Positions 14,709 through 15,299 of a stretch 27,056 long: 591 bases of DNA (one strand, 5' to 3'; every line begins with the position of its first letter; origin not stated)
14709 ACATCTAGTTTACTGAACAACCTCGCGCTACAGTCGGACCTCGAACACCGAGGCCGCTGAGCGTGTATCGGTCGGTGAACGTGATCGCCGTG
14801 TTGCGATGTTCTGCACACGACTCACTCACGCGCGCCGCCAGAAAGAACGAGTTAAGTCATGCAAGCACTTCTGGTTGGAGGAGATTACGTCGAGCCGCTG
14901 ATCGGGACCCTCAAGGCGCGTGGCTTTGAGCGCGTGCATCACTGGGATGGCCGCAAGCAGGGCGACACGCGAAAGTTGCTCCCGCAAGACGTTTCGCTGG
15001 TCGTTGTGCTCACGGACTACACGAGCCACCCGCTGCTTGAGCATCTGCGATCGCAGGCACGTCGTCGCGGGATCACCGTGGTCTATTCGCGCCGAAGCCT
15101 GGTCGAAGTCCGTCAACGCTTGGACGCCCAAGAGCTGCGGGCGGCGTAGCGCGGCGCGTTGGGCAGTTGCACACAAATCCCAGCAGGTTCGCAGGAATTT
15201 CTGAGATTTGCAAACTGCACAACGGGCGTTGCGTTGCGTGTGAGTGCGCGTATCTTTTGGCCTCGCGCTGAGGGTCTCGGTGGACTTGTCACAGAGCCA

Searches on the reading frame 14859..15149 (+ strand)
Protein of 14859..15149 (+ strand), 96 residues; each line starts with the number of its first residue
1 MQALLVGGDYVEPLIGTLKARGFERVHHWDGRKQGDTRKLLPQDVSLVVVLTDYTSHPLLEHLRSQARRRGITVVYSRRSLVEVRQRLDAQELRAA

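Call 3: search_protein_families(library=pfam, proteins=[window:14859-15149:+], max_evalue=0.1)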
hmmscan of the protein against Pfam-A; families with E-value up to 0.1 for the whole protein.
window:14859-15149:+ (96 aa): 2 families
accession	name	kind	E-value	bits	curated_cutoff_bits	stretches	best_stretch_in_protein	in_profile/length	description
PF10087.14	DUF2325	-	1.9e-10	41.2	33.6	1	3-89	2-92/94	Uncharacterized protein conserved in bacteria (DUF2325)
PF23794.1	Phage_Gp84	-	0.0048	17.3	27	1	57-77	23-43/66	Mycobacterium phage Gp84-like protein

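Call 4: search_protein_families(library=ncbifam, proteins=[window:14859-15149:+], max_evalue=0.1)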
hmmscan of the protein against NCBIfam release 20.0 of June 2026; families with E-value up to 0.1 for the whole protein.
window:14859-15149:+ (96 aa): 0 families

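Call 14: find_homologous_proteins(query=window:14859-15149:+, max_evalue=0.001)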
Query window:14859-15149:+ (96 aa): 12 proteins with E <= 0.001 among 15 candidates.
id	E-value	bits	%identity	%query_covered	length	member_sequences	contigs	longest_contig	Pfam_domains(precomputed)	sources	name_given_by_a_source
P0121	2.1e-55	202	100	100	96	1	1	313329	PF10087.15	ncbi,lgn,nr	ncbi:MAG: DUF2325 domain-containing protein [Deltaproteobacteria bacterium]|nr:DUF2325 domain-contai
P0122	1.9e-38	148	71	100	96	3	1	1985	PF10087.15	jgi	jgi:hypothetical protein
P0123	6.9e-36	140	68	100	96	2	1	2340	PF10087.15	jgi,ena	jgi:hypothetical protein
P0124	9.4e-36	139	75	92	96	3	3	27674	PF10087.15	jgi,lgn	jgi:hypothetical protein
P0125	1.7e-35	139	68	100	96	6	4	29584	PF10087.15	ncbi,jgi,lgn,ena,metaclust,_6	jgi:hypothetical protein|metaclust:\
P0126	4.2e-34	134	65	100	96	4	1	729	PF10087.15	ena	-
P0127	1.0e-33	133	63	100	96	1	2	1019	PF10087.15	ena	-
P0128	1.8e-33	132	63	100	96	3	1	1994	PF10087.15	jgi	jgi:hypothetical protein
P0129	5.1e-33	131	63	100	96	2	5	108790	PF10087.15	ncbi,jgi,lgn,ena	jgi:hypothetical protein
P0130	5.5e-32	127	60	100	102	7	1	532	PF10087.15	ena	-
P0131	8.2e-32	127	70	92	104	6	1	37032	PF10087.15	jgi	jgi:hypothetical protein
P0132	9.8e-32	127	61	100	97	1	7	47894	PF10087.15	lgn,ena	-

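Call 15: find_encoding_contigs(protein=P0129, flank=6000, max_places=3)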
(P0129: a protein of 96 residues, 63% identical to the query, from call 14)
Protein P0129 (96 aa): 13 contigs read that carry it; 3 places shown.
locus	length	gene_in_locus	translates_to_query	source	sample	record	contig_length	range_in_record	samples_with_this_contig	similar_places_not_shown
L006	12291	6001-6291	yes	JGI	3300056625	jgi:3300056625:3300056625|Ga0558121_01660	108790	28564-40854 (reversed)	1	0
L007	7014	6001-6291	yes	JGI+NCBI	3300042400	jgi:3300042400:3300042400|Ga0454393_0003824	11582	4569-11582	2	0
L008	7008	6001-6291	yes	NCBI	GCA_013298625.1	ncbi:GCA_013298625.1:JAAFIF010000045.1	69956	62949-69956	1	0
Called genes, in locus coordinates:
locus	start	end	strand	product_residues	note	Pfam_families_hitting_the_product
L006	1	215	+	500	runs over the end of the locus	PF10092:DUF2330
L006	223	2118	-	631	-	-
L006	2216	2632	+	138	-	-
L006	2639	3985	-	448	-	PF00672:HAMP, PF00512:HisKA, PF02518:HATPase_c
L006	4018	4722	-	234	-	PF00072:Response_reg, PF00486:Trans_reg_C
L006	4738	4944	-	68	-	-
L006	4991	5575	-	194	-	PF13801:Metal_resist (weak), PF07813:LTXXQ (weak)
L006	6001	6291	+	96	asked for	PF10087:DUF2325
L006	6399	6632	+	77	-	PF01471:PG_binding_1, PF09374:PG_binding_3 (faint)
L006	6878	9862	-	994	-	PF07714:PK_Tyr_Ser-Thr (weak), PF00069:Pkinase (weak)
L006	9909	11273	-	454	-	PF00067:p450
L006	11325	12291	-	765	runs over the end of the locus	PF13469:Sulfotransfer_3, PF00106:adh_short, PF08659:KR (weak), PF13561:adh_short_C2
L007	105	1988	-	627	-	-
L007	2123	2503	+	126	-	-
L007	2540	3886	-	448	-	PF00672:HAMP, PF00512:HisKA, PF02518:HATPase_c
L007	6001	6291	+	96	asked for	PF10087:DUF2325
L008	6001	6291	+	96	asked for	PF10087:DUF2325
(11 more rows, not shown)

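Call 16: find_encoding_contigs(protein=P0125, flank=6000, max_places=3)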
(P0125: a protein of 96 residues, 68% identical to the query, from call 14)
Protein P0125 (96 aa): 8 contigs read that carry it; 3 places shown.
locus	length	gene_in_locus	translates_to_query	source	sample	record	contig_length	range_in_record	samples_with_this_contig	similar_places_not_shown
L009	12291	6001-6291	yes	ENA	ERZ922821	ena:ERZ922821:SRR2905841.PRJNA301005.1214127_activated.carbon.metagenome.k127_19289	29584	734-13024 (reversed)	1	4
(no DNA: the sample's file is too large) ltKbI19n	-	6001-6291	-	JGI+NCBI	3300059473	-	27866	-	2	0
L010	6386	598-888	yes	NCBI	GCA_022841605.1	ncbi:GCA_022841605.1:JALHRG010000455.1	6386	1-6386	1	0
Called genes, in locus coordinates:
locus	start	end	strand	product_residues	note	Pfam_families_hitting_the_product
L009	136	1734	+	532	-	-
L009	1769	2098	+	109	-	PF00254:FKBP_C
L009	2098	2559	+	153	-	-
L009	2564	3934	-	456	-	PF00672:HAMP, PF00512:HisKA, PF02518:HATPase_c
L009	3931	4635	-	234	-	PF00072:Response_reg, PF00486:Trans_reg_C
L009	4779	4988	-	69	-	-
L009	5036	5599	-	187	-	-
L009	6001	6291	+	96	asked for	PF10087:DUF2325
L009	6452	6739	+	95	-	PF01471:PG_binding_1, PF09374:PG_binding_3 (weak)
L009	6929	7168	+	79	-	-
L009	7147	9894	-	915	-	PF00069:Pkinase (faint), PF01636:APH (weak), PF07714:PK_Tyr_Ser-Thr (weak)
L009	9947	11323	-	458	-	PF00067:p450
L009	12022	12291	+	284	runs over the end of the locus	-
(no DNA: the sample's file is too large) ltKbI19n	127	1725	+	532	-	-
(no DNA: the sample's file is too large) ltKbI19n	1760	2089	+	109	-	PF00254:FKBP_C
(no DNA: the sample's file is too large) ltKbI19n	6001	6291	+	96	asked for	PF10087:DUF2325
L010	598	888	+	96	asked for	PF10087:DUF2325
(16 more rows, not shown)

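Call 17: find_encoding_contigs(protein=P0132, flank=6000, max_places=3)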
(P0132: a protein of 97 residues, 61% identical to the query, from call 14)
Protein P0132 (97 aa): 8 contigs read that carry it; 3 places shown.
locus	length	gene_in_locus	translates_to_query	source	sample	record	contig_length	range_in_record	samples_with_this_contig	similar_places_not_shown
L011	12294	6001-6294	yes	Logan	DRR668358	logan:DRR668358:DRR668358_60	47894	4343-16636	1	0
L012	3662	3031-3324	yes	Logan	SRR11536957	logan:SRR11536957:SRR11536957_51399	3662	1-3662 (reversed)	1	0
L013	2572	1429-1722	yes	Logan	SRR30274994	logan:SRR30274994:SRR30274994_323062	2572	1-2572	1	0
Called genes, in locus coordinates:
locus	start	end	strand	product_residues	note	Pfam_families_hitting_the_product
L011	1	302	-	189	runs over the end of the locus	-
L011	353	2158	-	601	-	-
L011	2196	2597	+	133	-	-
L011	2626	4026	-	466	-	PF00672:HAMP, PF00512:HisKA, PF02518:HATPase_c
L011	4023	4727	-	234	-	PF00072:Response_reg, PF00486:Trans_reg_C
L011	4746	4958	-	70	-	-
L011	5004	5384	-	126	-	PF07813:LTXXQ (weak), PF13801:Metal_resist (weak)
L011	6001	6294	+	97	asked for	PF10087:DUF2325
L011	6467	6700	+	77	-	PF01471:PG_binding_1, PF09374:PG_binding_3 (weak)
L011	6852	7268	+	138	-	-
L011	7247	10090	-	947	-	-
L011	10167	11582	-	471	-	PF00067:p450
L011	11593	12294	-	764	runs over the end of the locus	PF00685:Sulfotransfer_1 (faint), PF13469:Sulfotransfer_3, PF00106:adh_short, PF08659:KR (weak), PF13561:adh_short_C2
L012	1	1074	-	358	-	?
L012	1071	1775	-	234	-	PF00072:Response_reg, PF00486:Trans_reg_C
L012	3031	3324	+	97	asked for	PF10087:DUF2325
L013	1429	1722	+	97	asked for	PF10087:DUF2325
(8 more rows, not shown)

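Call 31: search_protein_representatives(protein=window:14859-15149:+)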
Query: 96 residues. Proteins with E-value up to 0.001 (for the whole library): 222; up to 1e-10: 51; up to 1e-30: 0. The best 150 are listed.
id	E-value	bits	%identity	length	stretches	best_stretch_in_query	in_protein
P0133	1.4e-20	89.4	50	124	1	3-90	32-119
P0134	4.5e-20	87.7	46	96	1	1-91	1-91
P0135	7.4e-20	87.0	47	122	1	1-90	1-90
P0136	1.0e-17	80.1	43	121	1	1-91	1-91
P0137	3.4e-17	78.5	46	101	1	1-91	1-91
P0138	8.0e-17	77.3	39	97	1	1-88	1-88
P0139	8.9e-17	77.2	43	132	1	1-94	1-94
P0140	2.5e-16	75.7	41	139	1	1-94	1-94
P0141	4.8e-16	74.8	45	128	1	1-93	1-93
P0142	6.8e-16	74.3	47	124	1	1-88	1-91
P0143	1.6e-15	73.1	46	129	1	1-87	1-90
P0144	1.8e-15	73.0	40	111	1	1-90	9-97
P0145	4.2e-15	71.8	40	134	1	3-89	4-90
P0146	4.4e-15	71.8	41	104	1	1-90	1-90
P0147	7.0e-15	71.1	41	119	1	1-88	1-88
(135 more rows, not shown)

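Call 35: find_related_loci(query=A4, collection=genome_contigs, flank=6000)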
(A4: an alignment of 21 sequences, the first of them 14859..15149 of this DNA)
Query A4 (96 aa) in genome_contigs; peptide patterns used: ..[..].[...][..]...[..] (x = any residue, [..] = any of these).
202 stretches matched a pattern; 124 encode a relative of the query (tblastn E <= 1e-3); the best 80 are kept; 80 distinct loci.
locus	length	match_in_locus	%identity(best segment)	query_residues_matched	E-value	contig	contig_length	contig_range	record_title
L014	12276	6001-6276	71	1-92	1e-40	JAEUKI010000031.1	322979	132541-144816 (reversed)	MAG: Myxococcales bacterium isolate new MAG-91 k141_2947274, whole genome shotgun sequence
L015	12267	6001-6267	67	1-89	3e-38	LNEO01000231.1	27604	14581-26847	MAG: Deltaproteobacteria bacterium Ga0077539 Ga0077539_1198.1, whole genome shotgun sequence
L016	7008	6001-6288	63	1-96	3e-38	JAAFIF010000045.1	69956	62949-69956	MAG: Myxococcales bacterium isolate bin23.maxbin.ball.042 WN_Myxococcales_1_scaffold_197, whole genome shotgun sequence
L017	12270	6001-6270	61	1-90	5e-36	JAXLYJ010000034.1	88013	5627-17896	MAG: Polyangiales bacterium isolate STL-MYX10 C1.257.fa-34, whole genome shotgun sequence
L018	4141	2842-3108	47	1-89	8e-26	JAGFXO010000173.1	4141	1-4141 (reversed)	MAG: Geobacteraceae bacterium isolate CTSoil_064 scaffold_45454, whole genome shotgun sequence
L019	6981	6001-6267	46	1-89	8e-26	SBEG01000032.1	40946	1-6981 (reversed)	MAG: Deltaproteobacteria bacterium isolate 311FN.001 NODE_77_length_40946_cov_55.7739_ID_3864409, whole genome shotgun s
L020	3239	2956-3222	49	1-89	4e-25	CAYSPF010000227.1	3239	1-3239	MAG TPA_asm: uncultured Geobacter sp. isolate binchicken_co257_142 genome assembly, contig: NODE_18816_length_3239_cov_6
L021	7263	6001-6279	46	1-93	6e-25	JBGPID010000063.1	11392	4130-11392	MAG: Geobacteraceae bacterium isolate OBJ_0618_7090110_342 k141_5745048_length_11392_cov_214.7594, whole genome shotgun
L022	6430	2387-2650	49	1-88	1e-24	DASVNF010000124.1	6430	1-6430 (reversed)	MAG TPA_asm: Burkholderiales bacterium isolate SMAG_U3119 k141_544489, whole genome shotgun sequence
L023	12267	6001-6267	45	1-89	2e-24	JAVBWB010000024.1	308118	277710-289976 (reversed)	MAG: Geobacteraceae bacterium isolate ZNE14_Bin51 all_Scaff010789, whole genome shotgun sequence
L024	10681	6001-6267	45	1-89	3e-24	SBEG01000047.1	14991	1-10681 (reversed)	MAG: Deltaproteobacteria bacterium isolate 311FN.001 NODE_403_length_14991_cov_55.2507_ID_3867821, whole genome shotgun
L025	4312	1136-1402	46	1-89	5e-24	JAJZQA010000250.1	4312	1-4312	MAG: Deltaproteobacteria bacterium isolate SKS1.bin30 NODE_36668_length_4312_cov_1.267384, whole genome shotgun sequence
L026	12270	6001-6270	47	1-90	1e-23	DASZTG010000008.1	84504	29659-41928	MAG TPA_asm: Burkholderiales bacterium isolate SMAG_U6070 k141_224444, whole genome shotgun sequence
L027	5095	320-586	45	1-89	2e-23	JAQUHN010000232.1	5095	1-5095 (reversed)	MAG: Geobacteraceae bacterium isolate STCSWMC_38 NODE_59728_length_5095_cov_2.654589_ST_CSWMC, whole genome shotgun sequ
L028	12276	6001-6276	39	1-92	4e-23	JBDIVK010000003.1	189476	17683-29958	MAG: Nitrosomonas sp. isolate Bin_1 NODE_52_length_189476_cov_229.684619, whole genome shotgun sequence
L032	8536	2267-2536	48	1-90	2e-22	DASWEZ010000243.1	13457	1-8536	MAG TPA_asm: Burkholderiales bacterium isolate SMAG_U2776 k141_551231, whole genome shotgun sequence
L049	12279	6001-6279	43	1-93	3e-20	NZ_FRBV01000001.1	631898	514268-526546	Nitrosospira sp. Nsp11, whole genome shotgun sequence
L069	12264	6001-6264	36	1-88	8e-19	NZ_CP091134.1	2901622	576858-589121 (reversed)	MAG: Nitrosomonas sp. isolate MAG_20 chromosome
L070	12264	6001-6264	39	1-88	1e-18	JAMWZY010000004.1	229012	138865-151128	MAG: Nitrosomonas sp. isolate JAMMSM_AOB_5 opera_contig_15, whole genome shotgun sequence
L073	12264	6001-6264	35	1-88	2e-18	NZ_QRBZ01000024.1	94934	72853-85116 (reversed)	Nitrosomonas oligotropha strain Nm45 Oligotropha_contig000024, whole genome shotgun sequence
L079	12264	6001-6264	35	1-88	3e-18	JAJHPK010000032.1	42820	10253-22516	MAG: Nitrosomonas sp. isolate GW-Mt58 NODE_51_length_42820_cov_17.322606, whole genome shotgun sequence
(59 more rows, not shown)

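Call 54: predict_structure(alignment_id=A6)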
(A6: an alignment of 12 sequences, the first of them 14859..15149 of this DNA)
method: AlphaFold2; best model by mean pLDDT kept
length: 96 residues; sequences in the alignment: 12
mean_pLDDT: 82.7   pTM: 0.73
mean pLDDT of the five models: 82.7, 80.2, 78.9, 78.8, 77.4
residues with pLDDT >= 90: 19; 70-90: 66; 50-70: 11; < 50: 0
segments of 3 or more residues with pLDDT < 50: none
pLDDT, mean of each block of 10 residues (from residue 1): 85 88 88 68 88 76 88 85 85 72
secondary structure, 60 per line:
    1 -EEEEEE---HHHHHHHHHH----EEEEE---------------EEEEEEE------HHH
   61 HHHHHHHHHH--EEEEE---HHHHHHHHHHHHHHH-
elements in order: E2-7 H11-20 E25-29 E45-51 H58-70 E73-77 H81-95

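Call 67: search_protein_families(library=padloc, proteins=[window:14859-15149:+], max_evalue=0.01)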
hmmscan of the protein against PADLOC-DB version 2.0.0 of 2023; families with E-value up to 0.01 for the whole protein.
window:14859-15149:+ (96 aa): 0 families

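Call 68: search_protein_families(library=phrogs, proteins=[window:14859-15149:+], max_evalue=0.01)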
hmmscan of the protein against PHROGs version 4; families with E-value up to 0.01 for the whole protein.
window:14859-15149:+ (96 aa): 0 families

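Call 96: search_protein_families(library=pfam, proteins=[L049:6402-7262:+, L070:3245-4921:+, L032:3418-4260:+, L073:8369-9286:+, L069:2862-3083:+, L079:8281-10107:+], max_evalue=0.001)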
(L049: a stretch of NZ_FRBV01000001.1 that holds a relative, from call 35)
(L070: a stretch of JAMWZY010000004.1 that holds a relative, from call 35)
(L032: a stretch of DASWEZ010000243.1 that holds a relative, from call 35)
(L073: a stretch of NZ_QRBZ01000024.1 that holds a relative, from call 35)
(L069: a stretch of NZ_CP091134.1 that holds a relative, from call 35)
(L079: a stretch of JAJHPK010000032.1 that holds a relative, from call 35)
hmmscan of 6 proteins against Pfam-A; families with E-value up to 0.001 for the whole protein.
L049:6402-7262:+ (286 aa): 1 family
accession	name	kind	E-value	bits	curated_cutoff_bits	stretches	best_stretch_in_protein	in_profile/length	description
PF00563.25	EAL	-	3e-29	102.5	31.3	1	37-255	10-236/236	EAL domain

L070:3245-4921:+ (558 aa): 1 family
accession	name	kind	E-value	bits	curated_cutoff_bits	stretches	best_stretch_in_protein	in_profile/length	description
PF13372.12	Alginate_exp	-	8.9e-99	331.4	25.2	1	123-528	2-388/395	Alginate export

L032:3418-4260:+ (280 aa): 1 family
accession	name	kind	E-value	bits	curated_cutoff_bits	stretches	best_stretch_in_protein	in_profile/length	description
PF00528.27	BPD_transp_1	-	3.2e-21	76.3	26.4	1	79-272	3-177/184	Binding-protein-dependent transport system inner membrane component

L073:8369-9286:+ (305 aa): 1 family
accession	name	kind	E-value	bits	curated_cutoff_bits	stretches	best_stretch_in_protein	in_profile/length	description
PF19307.5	SrpI-like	-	1e-106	356.1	22.8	1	57-299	11-253/254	Type 2A encapsulin shell protein SrpI-like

L069:2862-3083:+ (73 aa): 1 family
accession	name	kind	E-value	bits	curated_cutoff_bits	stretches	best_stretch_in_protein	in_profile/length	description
PF10055.14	DUF2292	-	4.8e-14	52.1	22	1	26-60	2-36/37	Uncharacterized small protein (DUF2292)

L079:8281-10107:+ (608 aa): 2 families
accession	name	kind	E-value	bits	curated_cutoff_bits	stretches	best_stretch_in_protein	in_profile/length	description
PF00266.25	Aminotran_5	-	7.1e-146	486.4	21.5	1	225-594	1-371/371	Aminotransferase class-V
PF00155.27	Aminotran_1_2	-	1.4e-06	28.2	19.7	1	266-451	41-246/361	Aminotransferase class I and II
